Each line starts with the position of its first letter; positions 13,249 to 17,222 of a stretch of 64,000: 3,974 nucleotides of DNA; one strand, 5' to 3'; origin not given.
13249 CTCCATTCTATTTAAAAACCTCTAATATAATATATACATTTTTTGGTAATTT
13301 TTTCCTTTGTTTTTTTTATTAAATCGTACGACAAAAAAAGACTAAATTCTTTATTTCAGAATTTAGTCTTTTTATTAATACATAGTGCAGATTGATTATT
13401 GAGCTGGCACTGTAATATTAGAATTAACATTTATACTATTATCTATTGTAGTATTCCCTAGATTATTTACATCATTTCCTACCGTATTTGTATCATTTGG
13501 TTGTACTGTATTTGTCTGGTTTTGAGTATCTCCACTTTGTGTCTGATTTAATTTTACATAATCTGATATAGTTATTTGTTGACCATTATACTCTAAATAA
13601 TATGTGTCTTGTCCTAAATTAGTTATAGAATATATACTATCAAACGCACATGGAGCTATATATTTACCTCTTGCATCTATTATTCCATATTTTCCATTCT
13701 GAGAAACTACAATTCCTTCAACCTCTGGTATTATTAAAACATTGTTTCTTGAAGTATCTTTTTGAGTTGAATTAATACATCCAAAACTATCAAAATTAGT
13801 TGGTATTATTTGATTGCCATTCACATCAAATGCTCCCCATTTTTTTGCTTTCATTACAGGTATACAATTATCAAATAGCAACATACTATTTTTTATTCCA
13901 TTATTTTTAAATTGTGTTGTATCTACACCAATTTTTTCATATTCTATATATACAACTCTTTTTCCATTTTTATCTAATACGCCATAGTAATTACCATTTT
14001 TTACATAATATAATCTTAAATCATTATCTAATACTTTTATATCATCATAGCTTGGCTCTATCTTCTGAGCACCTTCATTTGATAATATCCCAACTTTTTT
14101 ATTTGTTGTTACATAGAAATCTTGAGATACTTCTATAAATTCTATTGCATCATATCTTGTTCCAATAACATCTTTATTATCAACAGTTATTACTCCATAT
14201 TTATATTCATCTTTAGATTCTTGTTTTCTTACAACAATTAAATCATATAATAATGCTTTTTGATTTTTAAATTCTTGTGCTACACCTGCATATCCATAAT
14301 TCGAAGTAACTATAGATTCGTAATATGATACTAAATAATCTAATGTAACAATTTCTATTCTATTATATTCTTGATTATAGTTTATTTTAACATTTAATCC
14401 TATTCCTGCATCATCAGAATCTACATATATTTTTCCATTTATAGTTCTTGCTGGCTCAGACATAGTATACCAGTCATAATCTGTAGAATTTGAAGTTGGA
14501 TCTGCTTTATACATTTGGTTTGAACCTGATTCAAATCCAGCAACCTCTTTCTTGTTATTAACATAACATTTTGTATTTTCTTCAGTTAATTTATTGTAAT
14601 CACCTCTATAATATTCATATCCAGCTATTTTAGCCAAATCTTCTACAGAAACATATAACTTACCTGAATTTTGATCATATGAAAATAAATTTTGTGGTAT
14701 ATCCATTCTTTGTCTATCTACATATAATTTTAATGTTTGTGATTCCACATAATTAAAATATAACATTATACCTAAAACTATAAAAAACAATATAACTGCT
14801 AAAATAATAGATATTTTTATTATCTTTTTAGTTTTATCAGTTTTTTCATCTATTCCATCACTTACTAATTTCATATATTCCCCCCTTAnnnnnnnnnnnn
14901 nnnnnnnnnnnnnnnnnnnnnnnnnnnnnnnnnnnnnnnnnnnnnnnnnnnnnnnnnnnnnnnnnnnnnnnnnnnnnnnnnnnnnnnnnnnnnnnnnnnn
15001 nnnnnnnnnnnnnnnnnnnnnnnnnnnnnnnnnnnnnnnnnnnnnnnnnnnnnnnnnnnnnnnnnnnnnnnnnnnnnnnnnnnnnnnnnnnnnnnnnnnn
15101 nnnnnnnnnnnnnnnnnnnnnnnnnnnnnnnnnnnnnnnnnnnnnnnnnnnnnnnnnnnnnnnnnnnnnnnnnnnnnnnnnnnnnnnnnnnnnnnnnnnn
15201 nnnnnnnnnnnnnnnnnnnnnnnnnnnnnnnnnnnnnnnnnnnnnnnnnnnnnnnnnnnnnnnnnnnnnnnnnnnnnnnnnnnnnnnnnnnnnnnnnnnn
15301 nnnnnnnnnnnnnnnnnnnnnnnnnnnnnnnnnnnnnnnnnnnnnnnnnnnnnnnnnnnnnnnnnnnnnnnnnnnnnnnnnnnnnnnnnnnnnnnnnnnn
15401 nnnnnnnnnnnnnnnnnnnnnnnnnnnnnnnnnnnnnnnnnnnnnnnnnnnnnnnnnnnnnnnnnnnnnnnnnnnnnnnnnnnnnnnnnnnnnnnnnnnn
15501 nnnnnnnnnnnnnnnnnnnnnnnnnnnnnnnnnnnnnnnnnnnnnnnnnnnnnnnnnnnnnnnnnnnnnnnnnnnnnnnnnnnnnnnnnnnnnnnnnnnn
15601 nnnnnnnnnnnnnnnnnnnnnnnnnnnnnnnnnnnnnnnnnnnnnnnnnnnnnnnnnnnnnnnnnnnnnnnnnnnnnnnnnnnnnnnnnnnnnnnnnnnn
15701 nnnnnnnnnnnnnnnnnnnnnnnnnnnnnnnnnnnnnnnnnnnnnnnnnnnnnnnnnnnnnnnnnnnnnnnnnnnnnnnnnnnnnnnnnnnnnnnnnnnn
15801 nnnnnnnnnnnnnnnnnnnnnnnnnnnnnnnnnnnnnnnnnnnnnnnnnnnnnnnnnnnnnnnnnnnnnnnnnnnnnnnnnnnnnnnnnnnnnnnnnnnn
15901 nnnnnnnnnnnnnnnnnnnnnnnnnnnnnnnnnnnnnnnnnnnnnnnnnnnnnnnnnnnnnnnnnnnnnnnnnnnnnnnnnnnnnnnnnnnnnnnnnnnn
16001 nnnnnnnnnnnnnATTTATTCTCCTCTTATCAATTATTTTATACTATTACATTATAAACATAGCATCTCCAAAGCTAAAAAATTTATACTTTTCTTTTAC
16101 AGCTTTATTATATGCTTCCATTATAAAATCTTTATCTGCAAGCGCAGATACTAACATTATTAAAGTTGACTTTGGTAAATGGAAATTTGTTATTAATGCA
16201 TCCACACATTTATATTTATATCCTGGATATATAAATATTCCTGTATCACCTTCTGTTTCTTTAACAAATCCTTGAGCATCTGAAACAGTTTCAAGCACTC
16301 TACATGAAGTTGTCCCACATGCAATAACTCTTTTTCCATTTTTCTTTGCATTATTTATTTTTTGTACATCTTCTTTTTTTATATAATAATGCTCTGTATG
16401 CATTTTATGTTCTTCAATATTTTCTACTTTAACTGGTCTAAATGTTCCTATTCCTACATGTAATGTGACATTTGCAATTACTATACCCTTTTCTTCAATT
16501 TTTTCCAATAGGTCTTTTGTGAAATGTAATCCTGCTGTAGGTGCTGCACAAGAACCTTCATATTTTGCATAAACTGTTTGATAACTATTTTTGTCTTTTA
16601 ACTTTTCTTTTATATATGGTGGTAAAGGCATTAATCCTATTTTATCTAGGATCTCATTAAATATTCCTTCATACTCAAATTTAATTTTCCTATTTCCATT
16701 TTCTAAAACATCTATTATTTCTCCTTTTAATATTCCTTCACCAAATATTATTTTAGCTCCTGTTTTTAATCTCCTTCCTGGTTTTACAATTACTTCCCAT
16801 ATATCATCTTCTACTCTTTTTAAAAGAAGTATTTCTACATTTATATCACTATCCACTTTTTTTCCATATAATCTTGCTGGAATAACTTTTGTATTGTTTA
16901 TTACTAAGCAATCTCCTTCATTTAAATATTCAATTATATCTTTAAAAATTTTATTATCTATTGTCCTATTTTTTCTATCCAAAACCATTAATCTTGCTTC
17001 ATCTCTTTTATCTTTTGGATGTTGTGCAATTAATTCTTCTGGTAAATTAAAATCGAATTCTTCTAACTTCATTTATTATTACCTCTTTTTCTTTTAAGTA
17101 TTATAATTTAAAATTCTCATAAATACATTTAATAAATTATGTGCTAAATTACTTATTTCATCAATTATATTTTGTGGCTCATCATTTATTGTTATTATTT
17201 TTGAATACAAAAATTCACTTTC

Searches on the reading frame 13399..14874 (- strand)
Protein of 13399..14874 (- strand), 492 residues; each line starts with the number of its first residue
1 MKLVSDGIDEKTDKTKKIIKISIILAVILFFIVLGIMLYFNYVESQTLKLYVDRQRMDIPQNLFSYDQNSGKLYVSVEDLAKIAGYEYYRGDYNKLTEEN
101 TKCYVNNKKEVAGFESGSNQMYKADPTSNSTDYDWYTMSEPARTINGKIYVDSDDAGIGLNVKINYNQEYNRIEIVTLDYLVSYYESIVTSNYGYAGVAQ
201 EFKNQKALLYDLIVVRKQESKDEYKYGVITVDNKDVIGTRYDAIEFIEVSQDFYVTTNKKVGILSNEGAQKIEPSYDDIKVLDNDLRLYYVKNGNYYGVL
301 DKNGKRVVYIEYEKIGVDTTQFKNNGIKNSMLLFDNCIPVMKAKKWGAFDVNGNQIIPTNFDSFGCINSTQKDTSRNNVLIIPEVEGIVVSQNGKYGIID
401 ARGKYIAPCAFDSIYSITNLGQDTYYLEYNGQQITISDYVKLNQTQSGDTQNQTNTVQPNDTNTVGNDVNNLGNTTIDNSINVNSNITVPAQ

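Call 63: search_protein_families(library=pfam, proteins=[window:13399-14874:-], max_evalue=0.00001)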
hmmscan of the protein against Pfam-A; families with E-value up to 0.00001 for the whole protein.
window:13399-14874:- (492 aa): 1 family
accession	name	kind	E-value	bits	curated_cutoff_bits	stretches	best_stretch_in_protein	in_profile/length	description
PF14903.11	WG_beta_rep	-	7e-09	36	25.6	0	396-419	1-24/35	WG containing repeat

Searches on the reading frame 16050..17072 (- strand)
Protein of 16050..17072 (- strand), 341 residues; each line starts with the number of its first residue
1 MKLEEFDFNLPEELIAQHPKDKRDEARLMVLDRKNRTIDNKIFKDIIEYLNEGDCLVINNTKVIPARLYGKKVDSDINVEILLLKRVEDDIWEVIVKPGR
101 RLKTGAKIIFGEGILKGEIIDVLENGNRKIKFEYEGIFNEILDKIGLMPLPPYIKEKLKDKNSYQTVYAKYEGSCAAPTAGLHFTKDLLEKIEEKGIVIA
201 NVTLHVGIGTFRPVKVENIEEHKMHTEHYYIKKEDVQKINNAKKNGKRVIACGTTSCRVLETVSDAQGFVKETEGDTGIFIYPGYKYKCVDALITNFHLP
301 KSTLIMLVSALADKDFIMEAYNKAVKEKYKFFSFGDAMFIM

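Call 63: search_protein_families(library=pfam, proteins=[window:16050-17072:-], max_evalue=0.00001)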
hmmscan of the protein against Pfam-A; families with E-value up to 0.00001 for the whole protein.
window:16050-17072:- (341 aa): 1 family
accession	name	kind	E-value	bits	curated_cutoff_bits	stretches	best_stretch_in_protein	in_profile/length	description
PF02547.20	Queuosine_synth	-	1.8e-142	474.7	25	1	3-340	1-322/322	Queuosine biosynthesis protein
